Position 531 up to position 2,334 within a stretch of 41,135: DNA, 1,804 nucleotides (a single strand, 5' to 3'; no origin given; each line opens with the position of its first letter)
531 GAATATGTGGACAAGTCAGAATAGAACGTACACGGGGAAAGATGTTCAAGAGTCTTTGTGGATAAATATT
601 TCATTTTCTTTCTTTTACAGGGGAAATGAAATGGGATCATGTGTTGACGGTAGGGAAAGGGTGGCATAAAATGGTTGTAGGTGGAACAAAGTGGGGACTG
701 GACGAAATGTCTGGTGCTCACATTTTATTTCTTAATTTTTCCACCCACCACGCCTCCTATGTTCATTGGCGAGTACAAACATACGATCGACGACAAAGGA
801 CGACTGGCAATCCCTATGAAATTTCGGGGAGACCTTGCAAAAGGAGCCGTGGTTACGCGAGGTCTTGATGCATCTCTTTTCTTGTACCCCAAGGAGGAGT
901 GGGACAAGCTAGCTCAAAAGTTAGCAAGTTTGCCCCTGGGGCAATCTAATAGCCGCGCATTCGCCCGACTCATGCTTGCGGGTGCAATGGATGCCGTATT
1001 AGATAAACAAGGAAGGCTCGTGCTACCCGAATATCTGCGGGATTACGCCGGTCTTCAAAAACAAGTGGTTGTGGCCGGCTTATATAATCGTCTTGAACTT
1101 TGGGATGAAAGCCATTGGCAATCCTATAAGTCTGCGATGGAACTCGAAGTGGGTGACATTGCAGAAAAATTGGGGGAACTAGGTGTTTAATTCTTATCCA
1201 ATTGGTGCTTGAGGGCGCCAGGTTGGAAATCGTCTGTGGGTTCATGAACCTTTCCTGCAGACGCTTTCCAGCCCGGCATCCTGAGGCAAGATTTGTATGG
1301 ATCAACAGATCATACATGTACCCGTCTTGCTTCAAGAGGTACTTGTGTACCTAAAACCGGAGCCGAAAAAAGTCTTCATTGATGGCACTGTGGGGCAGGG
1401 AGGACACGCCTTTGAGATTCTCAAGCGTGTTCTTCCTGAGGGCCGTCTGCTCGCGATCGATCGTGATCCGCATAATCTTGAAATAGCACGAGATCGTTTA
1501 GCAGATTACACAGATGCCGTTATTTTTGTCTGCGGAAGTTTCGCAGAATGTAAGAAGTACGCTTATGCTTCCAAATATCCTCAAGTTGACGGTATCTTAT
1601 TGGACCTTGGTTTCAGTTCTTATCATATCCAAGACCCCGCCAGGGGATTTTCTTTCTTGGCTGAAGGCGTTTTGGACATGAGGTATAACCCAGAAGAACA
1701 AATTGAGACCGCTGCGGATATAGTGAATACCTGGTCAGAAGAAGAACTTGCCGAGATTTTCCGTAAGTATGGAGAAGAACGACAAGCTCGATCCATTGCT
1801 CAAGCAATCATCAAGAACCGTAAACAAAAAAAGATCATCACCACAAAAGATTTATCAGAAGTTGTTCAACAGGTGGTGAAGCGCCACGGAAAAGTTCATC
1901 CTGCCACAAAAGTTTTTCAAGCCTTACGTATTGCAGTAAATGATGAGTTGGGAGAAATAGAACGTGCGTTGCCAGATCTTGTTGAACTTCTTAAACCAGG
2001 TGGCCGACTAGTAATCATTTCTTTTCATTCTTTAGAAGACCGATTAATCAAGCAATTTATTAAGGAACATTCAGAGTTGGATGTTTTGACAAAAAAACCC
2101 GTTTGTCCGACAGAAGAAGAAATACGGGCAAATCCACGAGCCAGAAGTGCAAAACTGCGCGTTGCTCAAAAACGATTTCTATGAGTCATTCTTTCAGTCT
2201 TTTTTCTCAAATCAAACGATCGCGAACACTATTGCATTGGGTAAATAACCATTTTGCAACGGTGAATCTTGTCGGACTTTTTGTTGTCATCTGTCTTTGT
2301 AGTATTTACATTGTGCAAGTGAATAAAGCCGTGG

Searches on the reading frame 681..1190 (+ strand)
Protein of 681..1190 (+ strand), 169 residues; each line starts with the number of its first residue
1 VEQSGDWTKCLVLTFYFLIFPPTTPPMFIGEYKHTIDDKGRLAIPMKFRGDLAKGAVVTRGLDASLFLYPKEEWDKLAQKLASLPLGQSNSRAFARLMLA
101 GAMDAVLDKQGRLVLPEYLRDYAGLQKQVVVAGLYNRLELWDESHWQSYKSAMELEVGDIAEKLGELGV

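Call 53: search_protein_families(library=pfam, proteins=[window:681-1190:+], max_evalue=0.01)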
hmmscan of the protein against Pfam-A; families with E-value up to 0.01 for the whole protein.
window:681-1190:+ (169 aa): 1 family
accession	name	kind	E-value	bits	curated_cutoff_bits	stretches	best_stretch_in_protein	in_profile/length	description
PF02381.23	MraZ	-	2.7e-37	127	23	2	27-96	1-71/72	MraZ protein, putative antitoxin-like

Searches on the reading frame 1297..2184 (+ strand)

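Call 53: search_protein_families(library=pfam, proteins=[window:1297-2184:+], max_evalue=0.01)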
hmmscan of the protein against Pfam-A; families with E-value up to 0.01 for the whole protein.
window:1297-2184:+ (295 aa): 6 families
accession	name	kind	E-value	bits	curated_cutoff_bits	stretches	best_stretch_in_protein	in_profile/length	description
PF01795.25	Methyltransf_5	-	9.4e-106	354.2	27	1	5-292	2-308/309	MraW methylase family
PF13847.12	Methyltransf_31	-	1.9e-06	28.1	27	1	24-91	4-71/145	Methyltransferase domain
PF13649.12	Methyltransf_25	-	3.4e-05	24.9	27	1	31-86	5-59/97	Methyltransferase domain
PF01209.24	Ubie_methyltran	-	0.00021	21.1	20.1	0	24-81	48-106/233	ubiE/COQ5 methyltransferase family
PF08242.18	Methyltransf_12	-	0.00062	20.9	30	0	33-75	6-47/98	Methyltransferase domain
PF08241.18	Methyltransf_11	-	0.0015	19.5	21.2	0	35-85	7-54/95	Methyltransferase domain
